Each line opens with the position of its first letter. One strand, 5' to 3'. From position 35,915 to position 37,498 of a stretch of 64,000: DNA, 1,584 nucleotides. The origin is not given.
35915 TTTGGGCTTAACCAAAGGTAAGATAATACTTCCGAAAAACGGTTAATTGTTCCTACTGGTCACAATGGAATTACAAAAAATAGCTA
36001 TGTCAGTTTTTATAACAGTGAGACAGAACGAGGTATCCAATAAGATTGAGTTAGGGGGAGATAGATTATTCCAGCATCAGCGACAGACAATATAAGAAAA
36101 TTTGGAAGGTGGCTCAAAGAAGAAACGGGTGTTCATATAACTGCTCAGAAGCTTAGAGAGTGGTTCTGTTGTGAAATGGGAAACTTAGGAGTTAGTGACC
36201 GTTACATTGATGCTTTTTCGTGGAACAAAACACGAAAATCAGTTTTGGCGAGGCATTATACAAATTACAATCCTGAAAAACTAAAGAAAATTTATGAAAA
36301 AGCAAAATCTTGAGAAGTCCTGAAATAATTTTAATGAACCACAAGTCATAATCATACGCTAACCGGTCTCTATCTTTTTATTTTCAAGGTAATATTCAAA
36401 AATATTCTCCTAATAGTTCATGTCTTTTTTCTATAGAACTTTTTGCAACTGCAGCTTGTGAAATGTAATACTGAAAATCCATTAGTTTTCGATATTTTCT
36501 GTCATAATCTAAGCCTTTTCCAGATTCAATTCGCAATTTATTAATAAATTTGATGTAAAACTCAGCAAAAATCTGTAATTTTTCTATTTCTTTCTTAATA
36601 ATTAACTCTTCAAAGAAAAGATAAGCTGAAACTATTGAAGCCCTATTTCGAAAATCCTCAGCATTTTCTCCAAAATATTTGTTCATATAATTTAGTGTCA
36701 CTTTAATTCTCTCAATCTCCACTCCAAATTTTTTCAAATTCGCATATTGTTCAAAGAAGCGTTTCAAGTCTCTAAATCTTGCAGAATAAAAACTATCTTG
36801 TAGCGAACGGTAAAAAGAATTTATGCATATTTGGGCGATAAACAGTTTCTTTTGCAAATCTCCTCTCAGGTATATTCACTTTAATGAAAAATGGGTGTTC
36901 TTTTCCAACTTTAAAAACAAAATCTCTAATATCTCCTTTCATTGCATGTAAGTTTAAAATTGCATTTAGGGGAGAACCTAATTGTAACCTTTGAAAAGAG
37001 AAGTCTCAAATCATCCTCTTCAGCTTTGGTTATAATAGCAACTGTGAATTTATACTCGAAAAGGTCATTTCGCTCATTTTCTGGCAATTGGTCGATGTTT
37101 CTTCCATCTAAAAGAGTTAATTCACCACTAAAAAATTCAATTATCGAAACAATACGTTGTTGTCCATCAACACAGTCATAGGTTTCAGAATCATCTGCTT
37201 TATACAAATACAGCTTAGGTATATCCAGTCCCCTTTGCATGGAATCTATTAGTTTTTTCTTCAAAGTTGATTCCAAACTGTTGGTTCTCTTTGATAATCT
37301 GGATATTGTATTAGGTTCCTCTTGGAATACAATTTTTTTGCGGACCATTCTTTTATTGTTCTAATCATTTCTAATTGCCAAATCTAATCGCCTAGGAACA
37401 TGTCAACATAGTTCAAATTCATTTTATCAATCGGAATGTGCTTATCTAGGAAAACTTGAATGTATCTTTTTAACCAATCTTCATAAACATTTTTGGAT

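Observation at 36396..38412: SIR2-like plus DUF262 two-gene module as candidate defence cargo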

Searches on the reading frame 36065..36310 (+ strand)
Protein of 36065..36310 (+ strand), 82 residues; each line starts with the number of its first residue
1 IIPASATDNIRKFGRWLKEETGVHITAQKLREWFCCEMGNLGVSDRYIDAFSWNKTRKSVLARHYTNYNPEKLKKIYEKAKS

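Call 81: search_protein_families(library=pfam, proteins=[window:36065-36310:+], max_evalue=0.1)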
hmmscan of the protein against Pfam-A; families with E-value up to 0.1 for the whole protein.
seq(82 aa): 1 family
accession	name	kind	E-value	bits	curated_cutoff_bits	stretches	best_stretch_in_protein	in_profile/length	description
PF16795.10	Phage_integr_3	-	0.0012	19.2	27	1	19-69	104-148/161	Archaeal phage integrase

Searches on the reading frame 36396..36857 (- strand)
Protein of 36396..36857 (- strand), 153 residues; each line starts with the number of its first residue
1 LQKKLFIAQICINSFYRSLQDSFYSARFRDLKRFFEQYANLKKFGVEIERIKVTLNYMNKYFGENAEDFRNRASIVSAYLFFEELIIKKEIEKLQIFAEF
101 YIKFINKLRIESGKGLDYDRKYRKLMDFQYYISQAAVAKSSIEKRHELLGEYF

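Call 4: search_protein_families(library=pfam, proteins=[window:36396-36857:-], max_evalue=0.1)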
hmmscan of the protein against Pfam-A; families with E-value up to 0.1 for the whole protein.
window:36396-36857:- (153 aa): 2 families
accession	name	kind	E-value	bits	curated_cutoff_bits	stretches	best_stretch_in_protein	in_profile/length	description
PF01183.26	Glyco_hydro_25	-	0.00065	20.5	27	1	37-113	11-85/180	Glycosyl hydrolases family 25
PF16837.10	SF3A3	-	0.011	16.2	27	1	27-48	10-29/49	Pre-mRNA-splicing factor SF3A3, of SF3a complex, Prp9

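Call 5: search_protein_families(library=padloc, proteins=[window:36396-36857:-], max_evalue=0.1)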
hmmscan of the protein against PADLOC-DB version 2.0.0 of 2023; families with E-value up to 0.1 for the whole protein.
window:36396-36857:- (153 aa): 0 families

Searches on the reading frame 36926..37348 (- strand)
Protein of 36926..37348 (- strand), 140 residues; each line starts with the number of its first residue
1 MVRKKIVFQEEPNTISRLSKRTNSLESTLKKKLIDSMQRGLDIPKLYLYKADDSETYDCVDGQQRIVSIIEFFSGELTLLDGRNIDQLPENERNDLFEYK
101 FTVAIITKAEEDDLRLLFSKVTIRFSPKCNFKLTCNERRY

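Call 4: search_protein_families(library=pfam, proteins=[window:36926-37348:-], max_evalue=0.1)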
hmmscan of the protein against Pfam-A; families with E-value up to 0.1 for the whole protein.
window:36926-37348:- (140 aa): 2 families
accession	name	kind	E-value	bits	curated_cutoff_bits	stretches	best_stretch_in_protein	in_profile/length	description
PF03235.19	GmrSD_N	-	5e-10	40.3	33.2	1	30-102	28-108/199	GmrSD restriction endonuclease, N-terminal domain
PF18554.7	PheRS_DBD2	-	0.095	13.1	25.9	0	77-96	7-26/33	PheRS DNA binding domain 2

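Call 5: search_protein_families(library=padloc, proteins=[window:36926-37348:-], max_evalue=0.1)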
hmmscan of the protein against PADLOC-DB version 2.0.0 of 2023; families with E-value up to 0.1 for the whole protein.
window:36926-37348:- (140 aa): 7 families
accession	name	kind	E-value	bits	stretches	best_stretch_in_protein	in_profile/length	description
PDLC03877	NsnA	-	2.3e-12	44.9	1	28-115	81-176/385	-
PDLC03418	REase_II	-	2.8e-10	37.9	1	28-116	47-137/372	Type II restriction enzyme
PDLC04027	PD-T4-2_A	-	6.2e-07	26.8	1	21-94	60-134/363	-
PDLC02694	Orf5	-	0.003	14.3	1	49-84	74-109/574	Orf5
PDLC02689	Orf5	-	0.0031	14.1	1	48-73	59-83/558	Orf5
PDLC02691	Orf5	-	0.0045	13.6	1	50-73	64-87/579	Orf5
PDLC02701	Orf5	-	0.013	12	1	52-97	75-120/596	Orf5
